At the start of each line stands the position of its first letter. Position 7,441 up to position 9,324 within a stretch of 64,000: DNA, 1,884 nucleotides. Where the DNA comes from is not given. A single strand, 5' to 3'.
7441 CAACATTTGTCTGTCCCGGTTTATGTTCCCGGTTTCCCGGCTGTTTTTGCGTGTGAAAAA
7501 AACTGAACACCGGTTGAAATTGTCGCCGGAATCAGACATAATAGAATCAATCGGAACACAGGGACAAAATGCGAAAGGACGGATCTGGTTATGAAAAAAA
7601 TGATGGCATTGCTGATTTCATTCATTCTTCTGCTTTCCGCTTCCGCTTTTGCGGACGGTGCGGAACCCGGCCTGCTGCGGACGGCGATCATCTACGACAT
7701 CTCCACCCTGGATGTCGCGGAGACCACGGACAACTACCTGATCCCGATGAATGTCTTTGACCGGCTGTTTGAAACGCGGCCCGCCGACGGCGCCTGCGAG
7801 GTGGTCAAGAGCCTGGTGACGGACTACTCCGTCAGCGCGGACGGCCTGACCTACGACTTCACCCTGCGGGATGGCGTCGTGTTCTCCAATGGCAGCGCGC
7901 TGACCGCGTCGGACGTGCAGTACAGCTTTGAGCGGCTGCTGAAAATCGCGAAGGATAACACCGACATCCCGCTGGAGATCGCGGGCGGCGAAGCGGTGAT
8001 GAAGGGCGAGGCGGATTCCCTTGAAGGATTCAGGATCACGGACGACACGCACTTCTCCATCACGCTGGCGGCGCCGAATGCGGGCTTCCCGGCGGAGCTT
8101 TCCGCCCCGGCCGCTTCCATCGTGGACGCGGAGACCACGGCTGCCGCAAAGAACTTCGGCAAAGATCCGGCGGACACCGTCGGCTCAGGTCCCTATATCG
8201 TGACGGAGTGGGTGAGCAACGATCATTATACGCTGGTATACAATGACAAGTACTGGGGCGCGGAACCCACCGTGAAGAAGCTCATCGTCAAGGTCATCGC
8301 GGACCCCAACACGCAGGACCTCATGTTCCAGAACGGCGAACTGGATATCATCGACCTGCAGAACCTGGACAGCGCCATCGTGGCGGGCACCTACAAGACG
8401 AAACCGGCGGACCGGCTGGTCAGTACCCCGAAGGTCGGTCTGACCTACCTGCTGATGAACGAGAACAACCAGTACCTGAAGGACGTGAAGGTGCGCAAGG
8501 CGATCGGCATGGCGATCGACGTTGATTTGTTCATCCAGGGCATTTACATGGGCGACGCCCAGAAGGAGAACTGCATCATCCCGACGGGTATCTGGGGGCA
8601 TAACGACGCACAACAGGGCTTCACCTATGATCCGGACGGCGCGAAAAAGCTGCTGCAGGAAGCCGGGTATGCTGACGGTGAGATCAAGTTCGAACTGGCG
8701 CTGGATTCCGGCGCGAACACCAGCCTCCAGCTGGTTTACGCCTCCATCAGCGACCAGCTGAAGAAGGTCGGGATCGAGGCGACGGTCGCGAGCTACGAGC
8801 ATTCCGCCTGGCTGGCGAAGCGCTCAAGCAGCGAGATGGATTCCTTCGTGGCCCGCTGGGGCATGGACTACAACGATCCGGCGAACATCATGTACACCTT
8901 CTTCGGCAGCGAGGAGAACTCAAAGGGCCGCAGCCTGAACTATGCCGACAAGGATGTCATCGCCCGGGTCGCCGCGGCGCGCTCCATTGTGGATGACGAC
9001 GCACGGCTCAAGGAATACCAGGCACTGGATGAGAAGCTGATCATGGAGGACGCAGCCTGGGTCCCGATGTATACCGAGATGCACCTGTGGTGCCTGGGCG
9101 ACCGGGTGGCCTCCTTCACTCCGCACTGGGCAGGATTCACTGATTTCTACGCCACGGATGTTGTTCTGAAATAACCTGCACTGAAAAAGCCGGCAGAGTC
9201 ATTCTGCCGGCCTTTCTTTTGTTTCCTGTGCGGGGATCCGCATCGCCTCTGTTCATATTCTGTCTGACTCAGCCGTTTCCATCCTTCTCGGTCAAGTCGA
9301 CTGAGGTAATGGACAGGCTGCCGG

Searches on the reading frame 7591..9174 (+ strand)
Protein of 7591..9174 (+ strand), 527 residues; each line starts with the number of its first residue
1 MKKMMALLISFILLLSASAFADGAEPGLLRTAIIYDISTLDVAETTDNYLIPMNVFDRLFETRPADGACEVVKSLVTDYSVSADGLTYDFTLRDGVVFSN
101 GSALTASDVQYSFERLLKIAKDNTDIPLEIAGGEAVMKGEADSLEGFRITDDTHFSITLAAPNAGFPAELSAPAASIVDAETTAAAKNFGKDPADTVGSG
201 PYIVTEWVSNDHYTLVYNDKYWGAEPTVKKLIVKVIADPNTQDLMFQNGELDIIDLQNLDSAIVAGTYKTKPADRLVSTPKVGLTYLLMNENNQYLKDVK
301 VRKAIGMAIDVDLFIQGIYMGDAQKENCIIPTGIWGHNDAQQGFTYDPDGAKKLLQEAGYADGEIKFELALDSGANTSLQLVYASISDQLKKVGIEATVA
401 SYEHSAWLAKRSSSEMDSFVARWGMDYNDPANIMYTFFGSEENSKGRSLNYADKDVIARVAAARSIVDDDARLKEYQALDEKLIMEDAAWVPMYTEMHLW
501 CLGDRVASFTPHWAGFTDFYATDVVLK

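Call 16: search_protein_families(library=pfam, proteins=[window:7591-9174:+], max_evalue=0.01)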
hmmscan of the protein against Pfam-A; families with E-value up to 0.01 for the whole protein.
window:7591-9174:+ (527 aa): 1 family
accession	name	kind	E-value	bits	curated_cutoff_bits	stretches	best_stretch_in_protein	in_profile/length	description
PF00496.27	SBP_bac_5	-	3.5e-86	290.1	32.4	1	70-444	1-367/368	Bacterial extracellular solute-binding proteins, family 5 Middle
